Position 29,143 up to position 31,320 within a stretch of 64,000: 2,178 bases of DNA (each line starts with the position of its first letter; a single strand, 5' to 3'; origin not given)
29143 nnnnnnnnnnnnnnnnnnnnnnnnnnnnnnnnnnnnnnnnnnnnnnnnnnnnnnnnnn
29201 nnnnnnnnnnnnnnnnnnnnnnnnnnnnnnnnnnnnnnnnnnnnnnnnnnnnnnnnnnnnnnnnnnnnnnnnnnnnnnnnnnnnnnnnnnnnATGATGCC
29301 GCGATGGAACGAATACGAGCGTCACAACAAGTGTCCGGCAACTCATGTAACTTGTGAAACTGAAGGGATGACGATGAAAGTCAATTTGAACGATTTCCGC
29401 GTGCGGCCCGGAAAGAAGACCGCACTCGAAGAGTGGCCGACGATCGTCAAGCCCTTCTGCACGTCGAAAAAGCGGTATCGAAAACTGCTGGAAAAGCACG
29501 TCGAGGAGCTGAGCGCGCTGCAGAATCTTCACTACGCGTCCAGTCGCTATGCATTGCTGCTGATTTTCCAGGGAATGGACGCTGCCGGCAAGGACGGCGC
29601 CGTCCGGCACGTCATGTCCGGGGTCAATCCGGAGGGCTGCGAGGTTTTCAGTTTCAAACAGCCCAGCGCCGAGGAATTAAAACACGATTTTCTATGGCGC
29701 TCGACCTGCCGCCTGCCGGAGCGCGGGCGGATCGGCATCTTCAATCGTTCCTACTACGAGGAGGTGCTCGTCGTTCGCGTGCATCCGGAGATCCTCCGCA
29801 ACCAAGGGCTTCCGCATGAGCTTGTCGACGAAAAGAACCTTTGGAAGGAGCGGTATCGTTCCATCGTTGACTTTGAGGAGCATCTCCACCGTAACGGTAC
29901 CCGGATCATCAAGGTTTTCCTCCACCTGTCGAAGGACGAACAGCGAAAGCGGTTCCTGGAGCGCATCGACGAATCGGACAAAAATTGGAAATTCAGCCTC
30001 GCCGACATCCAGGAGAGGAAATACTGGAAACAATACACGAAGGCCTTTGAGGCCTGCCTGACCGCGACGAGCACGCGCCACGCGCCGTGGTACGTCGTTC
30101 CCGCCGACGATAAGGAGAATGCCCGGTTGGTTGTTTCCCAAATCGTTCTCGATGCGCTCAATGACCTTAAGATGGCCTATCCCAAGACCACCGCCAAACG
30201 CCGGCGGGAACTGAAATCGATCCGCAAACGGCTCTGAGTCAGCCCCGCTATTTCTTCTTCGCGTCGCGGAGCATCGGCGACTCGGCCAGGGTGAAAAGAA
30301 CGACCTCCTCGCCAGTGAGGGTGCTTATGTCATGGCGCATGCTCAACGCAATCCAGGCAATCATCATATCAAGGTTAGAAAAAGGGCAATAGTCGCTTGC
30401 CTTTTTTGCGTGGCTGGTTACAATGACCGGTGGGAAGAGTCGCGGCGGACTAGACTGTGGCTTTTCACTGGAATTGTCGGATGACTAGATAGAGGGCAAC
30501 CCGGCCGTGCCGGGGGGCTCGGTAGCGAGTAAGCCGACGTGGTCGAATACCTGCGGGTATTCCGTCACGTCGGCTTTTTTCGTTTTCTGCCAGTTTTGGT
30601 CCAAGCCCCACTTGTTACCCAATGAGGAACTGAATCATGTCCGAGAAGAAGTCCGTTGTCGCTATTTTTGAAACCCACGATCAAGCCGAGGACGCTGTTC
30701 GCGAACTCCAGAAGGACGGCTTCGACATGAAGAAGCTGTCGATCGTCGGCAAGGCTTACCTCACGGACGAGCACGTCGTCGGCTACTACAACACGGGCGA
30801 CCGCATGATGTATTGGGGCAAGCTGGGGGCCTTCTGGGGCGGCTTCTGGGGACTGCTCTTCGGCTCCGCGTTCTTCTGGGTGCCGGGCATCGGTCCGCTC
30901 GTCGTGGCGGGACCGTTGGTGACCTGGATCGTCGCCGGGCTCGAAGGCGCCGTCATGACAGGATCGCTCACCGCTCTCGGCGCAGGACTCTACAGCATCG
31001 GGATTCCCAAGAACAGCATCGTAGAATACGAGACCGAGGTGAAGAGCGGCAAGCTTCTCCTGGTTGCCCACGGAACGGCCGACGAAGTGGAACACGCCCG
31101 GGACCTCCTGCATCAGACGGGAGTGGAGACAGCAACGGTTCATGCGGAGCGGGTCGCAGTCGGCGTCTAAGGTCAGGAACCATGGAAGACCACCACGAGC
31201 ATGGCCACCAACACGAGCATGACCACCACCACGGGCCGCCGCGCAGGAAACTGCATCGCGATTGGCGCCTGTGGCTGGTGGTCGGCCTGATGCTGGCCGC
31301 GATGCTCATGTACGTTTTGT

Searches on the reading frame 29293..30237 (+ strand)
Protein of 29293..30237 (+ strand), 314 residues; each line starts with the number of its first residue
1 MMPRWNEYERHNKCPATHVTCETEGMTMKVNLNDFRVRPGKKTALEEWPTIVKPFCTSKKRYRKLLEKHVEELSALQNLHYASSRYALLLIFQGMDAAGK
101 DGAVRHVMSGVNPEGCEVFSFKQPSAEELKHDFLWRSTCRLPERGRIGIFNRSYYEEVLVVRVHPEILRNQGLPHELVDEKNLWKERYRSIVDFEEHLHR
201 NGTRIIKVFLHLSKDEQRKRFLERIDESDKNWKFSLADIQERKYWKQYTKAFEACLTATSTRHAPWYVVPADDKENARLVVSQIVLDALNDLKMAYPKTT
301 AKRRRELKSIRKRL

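Call 11: search_protein_families(library=pfam, proteins=[window:29293-30237:+], max_evalue=0.01)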
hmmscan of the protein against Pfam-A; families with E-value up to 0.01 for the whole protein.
window:29293-30237:+ (314 aa): 1 family
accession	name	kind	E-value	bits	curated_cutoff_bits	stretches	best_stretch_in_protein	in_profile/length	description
PF03976.20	PPK2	-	6.4e-68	229.2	22.3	1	58-292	3-224/229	Polyphosphate kinase 2 (PPK2)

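Call 43: find_encoding_contigs(protein=window:29293-30237:+, flank=10000, max_places=10)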
Protein window:29293-30237:+ (314 aa): no gene with exactly this product is on record in the collection.

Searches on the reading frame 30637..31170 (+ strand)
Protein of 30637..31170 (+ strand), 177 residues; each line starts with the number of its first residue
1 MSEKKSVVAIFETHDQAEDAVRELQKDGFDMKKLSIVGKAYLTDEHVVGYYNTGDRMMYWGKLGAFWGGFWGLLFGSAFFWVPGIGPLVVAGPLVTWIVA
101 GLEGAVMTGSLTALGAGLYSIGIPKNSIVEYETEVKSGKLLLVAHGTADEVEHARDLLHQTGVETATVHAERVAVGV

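Call 11: search_protein_families(library=pfam, proteins=[window:30637-31170:+], max_evalue=0.01)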
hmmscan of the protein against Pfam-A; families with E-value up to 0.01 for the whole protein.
window:30637-31170:+ (177 aa): 3 families
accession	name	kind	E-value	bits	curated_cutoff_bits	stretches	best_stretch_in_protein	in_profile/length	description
PF11181.13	YflT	-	4.3e-08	34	26.2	1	7-74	2-69/99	Heat induced stress protein YflT domain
PF11821.13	ActD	-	0.00021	21.4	25.7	1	6-164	2-166/170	Alternative complex III, ActD subunit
PF06897.17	DUF1269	-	0.0035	18.1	26.9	0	65-155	1-75/100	Protein of unknown function (DUF1269)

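Call 44: find_encoding_contigs(protein=window:30637-31170:+, flank=10000, max_places=10)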
Protein window:30637-31170:+ (177 aa): no gene with exactly this product is on record in the collection.
